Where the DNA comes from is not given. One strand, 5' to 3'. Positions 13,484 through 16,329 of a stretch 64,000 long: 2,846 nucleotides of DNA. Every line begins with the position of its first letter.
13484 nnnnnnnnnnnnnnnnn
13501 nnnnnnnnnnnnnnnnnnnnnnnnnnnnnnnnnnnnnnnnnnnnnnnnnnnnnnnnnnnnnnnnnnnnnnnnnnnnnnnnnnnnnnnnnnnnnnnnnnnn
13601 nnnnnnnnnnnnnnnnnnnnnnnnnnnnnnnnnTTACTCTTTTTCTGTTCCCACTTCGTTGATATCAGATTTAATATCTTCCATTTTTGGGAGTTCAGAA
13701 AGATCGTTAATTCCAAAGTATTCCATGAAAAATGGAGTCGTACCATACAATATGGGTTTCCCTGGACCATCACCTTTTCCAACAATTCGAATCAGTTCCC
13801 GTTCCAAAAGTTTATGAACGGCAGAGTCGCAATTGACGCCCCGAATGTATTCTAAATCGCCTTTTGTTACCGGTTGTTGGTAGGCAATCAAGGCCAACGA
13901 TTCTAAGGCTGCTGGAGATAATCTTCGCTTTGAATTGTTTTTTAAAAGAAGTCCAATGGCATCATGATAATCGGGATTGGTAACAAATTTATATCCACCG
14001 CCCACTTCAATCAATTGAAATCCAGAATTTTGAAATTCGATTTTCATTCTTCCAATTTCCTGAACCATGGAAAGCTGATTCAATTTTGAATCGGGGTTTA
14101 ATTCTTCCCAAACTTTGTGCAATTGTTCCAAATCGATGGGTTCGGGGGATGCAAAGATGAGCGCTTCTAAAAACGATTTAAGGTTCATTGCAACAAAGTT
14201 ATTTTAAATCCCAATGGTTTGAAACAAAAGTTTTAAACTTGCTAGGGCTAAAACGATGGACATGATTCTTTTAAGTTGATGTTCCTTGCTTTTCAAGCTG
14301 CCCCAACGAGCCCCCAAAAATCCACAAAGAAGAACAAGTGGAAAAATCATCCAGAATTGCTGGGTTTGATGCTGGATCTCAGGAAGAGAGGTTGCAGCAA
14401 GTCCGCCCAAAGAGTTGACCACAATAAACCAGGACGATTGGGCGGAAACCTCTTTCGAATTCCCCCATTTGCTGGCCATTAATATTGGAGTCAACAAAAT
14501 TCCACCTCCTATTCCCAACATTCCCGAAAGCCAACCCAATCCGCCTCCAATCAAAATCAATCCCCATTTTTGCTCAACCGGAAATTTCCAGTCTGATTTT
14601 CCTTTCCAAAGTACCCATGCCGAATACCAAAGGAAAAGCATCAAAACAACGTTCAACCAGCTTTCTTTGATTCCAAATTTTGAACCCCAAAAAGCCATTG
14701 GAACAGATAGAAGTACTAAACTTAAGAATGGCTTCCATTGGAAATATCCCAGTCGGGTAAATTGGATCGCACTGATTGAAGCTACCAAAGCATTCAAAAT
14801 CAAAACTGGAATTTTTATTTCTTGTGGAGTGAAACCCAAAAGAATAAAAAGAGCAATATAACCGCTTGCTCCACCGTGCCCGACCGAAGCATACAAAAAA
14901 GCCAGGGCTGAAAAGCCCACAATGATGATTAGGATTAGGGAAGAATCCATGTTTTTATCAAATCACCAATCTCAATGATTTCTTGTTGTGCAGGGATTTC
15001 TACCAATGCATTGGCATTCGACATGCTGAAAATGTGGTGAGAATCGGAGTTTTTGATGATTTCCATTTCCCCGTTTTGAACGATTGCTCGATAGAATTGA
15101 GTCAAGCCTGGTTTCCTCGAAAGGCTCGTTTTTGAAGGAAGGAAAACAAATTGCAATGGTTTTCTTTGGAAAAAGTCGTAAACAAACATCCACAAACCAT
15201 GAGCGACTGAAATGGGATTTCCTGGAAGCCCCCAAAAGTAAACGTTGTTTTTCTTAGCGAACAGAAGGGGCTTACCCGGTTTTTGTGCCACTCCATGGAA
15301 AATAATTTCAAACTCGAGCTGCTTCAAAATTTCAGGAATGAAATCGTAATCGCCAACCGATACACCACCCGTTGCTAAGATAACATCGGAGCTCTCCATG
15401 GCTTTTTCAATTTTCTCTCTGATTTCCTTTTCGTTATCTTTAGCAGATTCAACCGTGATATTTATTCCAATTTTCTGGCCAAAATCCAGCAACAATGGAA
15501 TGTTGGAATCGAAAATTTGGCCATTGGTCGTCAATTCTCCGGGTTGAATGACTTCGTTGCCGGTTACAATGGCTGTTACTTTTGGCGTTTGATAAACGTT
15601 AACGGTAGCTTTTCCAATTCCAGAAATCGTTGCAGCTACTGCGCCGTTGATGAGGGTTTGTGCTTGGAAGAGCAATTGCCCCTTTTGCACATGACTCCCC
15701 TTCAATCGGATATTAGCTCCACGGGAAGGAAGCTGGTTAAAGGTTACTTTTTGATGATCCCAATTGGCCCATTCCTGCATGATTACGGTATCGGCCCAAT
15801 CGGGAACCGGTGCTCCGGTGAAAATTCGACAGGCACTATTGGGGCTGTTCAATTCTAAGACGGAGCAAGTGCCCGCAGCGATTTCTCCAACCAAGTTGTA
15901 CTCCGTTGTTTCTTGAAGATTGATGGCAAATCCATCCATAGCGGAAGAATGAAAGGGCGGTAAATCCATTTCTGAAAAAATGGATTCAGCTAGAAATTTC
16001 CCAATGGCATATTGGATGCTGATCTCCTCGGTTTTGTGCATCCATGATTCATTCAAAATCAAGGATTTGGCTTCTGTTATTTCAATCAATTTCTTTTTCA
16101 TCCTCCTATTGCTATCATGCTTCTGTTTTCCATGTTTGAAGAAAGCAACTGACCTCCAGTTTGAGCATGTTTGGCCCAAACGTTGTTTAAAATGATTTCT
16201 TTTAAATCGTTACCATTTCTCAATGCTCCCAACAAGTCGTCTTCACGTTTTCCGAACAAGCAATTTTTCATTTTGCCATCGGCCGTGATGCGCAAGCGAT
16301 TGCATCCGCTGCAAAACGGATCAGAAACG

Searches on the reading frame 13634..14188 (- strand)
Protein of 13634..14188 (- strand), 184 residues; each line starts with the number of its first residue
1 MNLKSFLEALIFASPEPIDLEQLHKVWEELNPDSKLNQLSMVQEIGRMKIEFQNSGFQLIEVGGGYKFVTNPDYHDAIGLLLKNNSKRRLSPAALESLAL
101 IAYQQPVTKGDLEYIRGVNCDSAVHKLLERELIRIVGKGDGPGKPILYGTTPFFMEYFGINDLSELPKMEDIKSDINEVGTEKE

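Call 6: search_protein_families(library=pfam, proteins=[window:13634-14188:-])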
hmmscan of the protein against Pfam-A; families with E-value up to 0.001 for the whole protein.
window:13634-14188:- (184 aa): 1 family
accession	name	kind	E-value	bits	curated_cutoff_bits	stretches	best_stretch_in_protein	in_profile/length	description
PF04079.22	SMC_ScpB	-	3.3e-48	163.7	27.4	1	7-168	3-159/160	Segregation and condensation complex subunit ScpB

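Call 39: find_homologous_proteins(query=window:13634-14188:-, max_evalue=1e-30)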
Query window:13634-14188:- (184 aa): 896 proteins with E <= 1e-30 among 1365 candidates; the best 120 are listed.
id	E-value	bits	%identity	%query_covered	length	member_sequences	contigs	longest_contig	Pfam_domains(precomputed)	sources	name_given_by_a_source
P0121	5.0e-117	406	100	100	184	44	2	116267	PF04079.23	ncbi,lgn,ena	-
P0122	1.0e-102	359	87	100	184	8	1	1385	PF04079.23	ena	-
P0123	9.3e-78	278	69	99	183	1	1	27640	PF04079.23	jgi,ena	jgi:segregation and condensation protein B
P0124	7.7e-77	275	68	99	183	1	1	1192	PF04079.23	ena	-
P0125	2.7e-58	215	59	67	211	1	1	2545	PF02706.21,PF04079.23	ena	-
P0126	2.7e-55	205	57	95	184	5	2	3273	PF04079.23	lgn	-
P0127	4.9e-52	194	50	99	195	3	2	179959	PF04079.23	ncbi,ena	-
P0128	9.7e-51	190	49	99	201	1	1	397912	PF04079.23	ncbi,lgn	ncbi:MAG: SMC-Scp complex subunit ScpB [Cyclobacteriaceae bacterium]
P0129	1.0e-50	190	51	99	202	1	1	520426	PF04079.23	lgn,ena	-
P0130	1.4e-50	190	52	98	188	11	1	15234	PF04079.23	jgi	jgi:segregation and condensation protein B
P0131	1.6e-50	189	49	99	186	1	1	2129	PF04079.23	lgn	-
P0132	2.2e-50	189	48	99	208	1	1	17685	PF04079.23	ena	-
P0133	3.2e-50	188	50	99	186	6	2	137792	PF04079.23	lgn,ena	-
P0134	6.2e-50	187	51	97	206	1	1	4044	PF04079.23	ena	-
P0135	7.3e-50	187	54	94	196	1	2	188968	PF04079.23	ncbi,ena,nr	ncbi:MAG TPA: SMC-Scp complex subunit ScpB [Microscillaceae bacterium]|nr:SMC-Scp complex subunit Sc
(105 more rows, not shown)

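Call 40: find_encoding_contigs(protein=P0123, flank=3000, max_places=3)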
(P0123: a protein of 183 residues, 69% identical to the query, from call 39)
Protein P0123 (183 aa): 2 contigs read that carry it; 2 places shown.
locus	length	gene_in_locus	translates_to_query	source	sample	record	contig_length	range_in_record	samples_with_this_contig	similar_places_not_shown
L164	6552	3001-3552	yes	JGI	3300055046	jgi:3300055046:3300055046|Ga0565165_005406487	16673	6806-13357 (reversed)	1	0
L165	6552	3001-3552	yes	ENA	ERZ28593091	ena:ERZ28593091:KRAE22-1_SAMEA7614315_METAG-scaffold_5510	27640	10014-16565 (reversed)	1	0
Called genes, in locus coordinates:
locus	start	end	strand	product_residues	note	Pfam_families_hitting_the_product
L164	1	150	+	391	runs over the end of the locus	PF00083:Sugar_tr, PF07690:MFS_1, PF03209:PUCC (faint), PF00083:Sugar_tr (weak), PF07690:MFS_1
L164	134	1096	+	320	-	PF04055:Radical_SAM, PF06463:Mob_synth_C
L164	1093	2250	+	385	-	PF03453:MoeA_N, PF00994:MoCF_biosynth, PF03454:MoeA_C (weak)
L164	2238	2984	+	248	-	PF01925:TauE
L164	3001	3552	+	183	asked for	PF04079:SMC_ScpB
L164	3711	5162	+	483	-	PF11700:ATG22, PF07690:MFS_1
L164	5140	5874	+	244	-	PF02754:CCG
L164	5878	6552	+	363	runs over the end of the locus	PF02615:Ldh_2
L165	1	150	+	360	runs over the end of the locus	PF00083:Sugar_tr, PF07690:MFS_1, PF03209:PUCC (faint), PF00083:Sugar_tr (weak), PF07690:MFS_1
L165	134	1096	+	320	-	PF04055:Radical_SAM, PF06463:Mob_synth_C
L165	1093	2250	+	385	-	PF03453:MoeA_N, PF00994:MoCF_biosynth, PF03454:MoeA_C (weak)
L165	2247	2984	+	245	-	PF01925:TauE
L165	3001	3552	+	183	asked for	PF04079:SMC_ScpB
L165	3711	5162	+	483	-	PF11700:ATG22, PF07690:MFS_1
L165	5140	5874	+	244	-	PF02754:CCG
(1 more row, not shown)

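Call 41: find_encoding_contigs(protein=P0122, flank=3000, max_places=3)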
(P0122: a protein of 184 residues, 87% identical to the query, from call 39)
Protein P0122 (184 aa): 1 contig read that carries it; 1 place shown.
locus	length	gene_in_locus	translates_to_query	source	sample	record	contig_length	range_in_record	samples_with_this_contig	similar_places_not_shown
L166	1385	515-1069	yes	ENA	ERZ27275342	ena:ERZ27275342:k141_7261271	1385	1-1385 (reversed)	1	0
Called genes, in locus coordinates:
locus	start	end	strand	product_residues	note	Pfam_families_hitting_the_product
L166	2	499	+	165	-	?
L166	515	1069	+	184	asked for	PF04079:SMC_ScpB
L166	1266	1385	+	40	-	?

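Call 42: find_encoding_contigs(protein=P0126, flank=3000, max_places=3)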
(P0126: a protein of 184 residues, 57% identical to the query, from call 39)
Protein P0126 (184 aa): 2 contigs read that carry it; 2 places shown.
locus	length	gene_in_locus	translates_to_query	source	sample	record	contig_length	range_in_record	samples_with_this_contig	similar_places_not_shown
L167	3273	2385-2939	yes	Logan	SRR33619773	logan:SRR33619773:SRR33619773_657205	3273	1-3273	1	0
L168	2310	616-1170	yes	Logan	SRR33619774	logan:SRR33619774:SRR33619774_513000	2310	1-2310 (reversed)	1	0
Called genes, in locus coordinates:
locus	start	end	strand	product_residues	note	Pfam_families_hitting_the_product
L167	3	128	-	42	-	?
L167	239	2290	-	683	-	PF03571:Peptidase_M49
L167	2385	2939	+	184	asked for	PF04079:SMC_ScpB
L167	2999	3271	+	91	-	?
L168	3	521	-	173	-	?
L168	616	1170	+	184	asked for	PF04079:SMC_ScpB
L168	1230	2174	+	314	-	PF01073:3Beta_HSD, PF01370:Epimerase, PF02719:Polysacc_synt_2 (weak), PF04321:RmlD_sub_bind, PF16363:GDP_Man_Dehyd, PF07993:NAD_binding_4 (weak)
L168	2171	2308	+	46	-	?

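Call 43: find_encoding_contigs(protein=P0124, flank=3000, max_places=3)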
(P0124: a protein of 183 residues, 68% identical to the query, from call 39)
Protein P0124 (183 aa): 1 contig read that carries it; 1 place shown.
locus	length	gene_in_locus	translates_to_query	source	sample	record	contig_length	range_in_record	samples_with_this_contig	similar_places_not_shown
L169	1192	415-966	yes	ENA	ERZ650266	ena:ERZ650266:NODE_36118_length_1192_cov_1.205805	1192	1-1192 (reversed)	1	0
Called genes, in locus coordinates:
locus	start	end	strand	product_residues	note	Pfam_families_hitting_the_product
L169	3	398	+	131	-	?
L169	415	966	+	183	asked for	PF04079:SMC_ScpB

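Call 47: find_encoding_contigs(protein=P0121, flank=1500, max_places=8)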
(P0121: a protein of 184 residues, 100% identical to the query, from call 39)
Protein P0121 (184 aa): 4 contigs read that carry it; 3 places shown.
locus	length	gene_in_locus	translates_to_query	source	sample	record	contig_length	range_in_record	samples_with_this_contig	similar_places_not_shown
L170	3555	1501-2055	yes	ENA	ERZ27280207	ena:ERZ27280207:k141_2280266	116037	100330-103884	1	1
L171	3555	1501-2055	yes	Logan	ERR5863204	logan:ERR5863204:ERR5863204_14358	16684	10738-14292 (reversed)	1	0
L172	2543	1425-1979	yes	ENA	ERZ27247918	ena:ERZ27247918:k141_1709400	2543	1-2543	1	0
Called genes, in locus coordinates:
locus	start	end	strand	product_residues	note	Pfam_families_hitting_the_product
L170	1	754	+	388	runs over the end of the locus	PF03453:MoeA_N, PF00994:MoCF_biosynth, PF03454:MoeA_C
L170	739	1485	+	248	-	PF01925:TauE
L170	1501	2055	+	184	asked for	PF04079:SMC_ScpB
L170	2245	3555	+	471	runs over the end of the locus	PF11700:ATG22, PF07690:MFS_1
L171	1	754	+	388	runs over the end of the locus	PF03453:MoeA_N, PF00994:MoCF_biosynth, PF03454:MoeA_C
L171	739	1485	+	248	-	PF01925:TauE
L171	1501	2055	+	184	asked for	PF04079:SMC_ScpB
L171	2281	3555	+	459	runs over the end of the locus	PF07690:MFS_1, PF11700:ATG22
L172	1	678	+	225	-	?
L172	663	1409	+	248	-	PF01925:TauE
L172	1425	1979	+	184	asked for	PF04079:SMC_ScpB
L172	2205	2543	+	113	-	?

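Call 48: find_encoding_contigs(protein=P0125, flank=3000, max_places=3)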
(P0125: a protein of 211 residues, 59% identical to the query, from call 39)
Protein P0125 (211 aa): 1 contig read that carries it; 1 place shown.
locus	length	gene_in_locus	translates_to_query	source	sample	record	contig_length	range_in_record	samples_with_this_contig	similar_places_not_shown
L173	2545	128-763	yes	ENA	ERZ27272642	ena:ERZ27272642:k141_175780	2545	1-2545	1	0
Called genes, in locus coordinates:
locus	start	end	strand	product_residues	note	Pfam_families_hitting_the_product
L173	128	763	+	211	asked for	PF04079:SMC_ScpB, PF02706:Wzz (faint), PF04079:SMC_ScpB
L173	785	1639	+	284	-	PF22421:SYY_C-terminal (weak), PF01479:S4, PF00849:PseudoU_synth_2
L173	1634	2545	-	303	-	?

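Call 65: find_encoding_contigs(protein=P0241, flank=1200, max_places=8)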
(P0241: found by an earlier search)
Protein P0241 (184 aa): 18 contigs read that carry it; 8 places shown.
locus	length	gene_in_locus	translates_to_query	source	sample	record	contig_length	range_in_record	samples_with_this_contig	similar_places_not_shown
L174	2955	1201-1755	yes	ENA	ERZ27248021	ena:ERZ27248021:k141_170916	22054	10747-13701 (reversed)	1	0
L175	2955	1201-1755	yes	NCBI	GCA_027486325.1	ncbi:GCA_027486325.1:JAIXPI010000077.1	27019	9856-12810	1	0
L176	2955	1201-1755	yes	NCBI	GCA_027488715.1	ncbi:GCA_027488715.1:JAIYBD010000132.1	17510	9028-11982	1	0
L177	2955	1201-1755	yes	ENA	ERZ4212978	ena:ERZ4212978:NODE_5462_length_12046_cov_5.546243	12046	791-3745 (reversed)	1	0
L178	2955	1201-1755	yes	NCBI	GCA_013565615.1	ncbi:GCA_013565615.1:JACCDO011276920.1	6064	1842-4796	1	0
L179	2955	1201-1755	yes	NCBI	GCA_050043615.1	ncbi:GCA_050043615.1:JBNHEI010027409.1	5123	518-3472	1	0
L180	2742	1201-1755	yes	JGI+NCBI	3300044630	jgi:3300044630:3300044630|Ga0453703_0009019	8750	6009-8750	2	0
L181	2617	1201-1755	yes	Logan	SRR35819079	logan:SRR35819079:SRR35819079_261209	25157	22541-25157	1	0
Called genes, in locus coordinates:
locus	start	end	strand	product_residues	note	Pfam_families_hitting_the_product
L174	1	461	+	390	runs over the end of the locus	PF03453:MoeA_N, PF00994:MoCF_biosynth, PF03454:MoeA_C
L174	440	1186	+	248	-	PF01925:TauE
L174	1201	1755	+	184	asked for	PF04079:SMC_ScpB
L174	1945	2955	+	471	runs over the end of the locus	PF11700:ATG22, PF07690:MFS_1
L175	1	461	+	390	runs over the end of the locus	PF03453:MoeA_N, PF00994:MoCF_biosynth, PF03454:MoeA_C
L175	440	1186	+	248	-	PF01925:TauE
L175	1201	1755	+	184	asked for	PF04079:SMC_ScpB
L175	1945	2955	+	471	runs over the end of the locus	PF11700:ATG22, PF07690:MFS_1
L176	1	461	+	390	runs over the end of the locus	PF03453:MoeA_N, PF00994:MoCF_biosynth, PF03454:MoeA_C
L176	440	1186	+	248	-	PF01925:TauE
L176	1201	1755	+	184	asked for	PF04079:SMC_ScpB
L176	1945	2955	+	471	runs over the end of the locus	PF11700:ATG22, PF07690:MFS_1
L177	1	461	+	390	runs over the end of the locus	PF03453:MoeA_N, PF00994:MoCF_biosynth, PF03454:MoeA_C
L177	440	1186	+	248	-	PF01925:TauE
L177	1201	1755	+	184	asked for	PF04079:SMC_ScpB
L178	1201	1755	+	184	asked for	PF04079:SMC_ScpB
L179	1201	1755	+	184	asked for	PF04079:SMC_ScpB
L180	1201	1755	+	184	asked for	PF04079:SMC_ScpB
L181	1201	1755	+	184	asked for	PF04079:SMC_ScpB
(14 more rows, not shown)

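Call 66: find_encoding_contigs(protein=P0244, flank=1200, max_places=4)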
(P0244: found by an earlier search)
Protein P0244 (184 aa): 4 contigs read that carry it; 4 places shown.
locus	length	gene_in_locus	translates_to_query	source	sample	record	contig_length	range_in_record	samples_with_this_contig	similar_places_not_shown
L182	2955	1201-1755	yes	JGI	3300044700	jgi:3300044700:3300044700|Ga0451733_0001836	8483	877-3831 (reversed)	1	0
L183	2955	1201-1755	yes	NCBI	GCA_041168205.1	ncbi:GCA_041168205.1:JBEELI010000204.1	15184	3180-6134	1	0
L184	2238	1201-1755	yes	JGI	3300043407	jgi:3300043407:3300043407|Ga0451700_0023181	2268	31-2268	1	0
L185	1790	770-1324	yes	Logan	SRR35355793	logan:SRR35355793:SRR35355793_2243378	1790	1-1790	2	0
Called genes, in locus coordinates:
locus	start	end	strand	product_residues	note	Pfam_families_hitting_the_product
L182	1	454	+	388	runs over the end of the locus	PF03453:MoeA_N, PF00994:MoCF_biosynth, PF03454:MoeA_C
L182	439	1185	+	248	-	PF01925:TauE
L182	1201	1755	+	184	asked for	PF04079:SMC_ScpB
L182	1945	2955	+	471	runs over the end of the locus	PF11700:ATG22, PF07690:MFS_1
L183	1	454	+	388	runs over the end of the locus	PF03453:MoeA_N, PF00994:MoCF_biosynth, PF03454:MoeA_C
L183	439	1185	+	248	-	PF01925:TauE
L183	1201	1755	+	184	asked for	PF04079:SMC_ScpB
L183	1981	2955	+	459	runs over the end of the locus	PF11700:ATG22, PF07690:MFS_1, PF11700:ATG22, PF07690:MFS_1 (weak)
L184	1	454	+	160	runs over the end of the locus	?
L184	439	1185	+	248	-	PF01925:TauE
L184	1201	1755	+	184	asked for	PF04079:SMC_ScpB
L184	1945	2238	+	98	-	?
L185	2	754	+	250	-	?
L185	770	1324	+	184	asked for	PF04079:SMC_ScpB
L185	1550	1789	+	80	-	?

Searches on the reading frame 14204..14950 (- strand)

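Call 6: search_protein_families(library=pfam, proteins=[window:14204-14950:-])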
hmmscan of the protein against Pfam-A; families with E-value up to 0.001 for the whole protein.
window:14204-14950:- (248 aa): 1 family
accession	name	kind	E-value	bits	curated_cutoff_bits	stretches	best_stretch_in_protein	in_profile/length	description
PF01925.25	TauE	-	1.2e-28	100.8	32.6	1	9-241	2-237/237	Sulfite exporter TauE/SafE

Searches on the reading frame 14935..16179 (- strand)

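Call 6: search_protein_families(library=pfam, proteins=[window:14935-16179:-])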
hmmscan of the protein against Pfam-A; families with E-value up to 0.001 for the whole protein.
window:14935-16179:- (414 aa): 3 families
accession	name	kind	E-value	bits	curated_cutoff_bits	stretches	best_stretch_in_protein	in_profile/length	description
PF03453.22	MoeA_N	-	4.3e-35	121.2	30.8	1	32-189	1-160/160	MoeA N-terminal region (domain I and II)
PF00994.29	MoCF_biosynth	-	4.7e-26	91.6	26.6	1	204-336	3-141/144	Probable molybdopterin binding domain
PF03454.20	MoeA_C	-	4.7e-11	43.2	22.1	1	350-411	5-70/72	MoeA C-terminal region (domain IV)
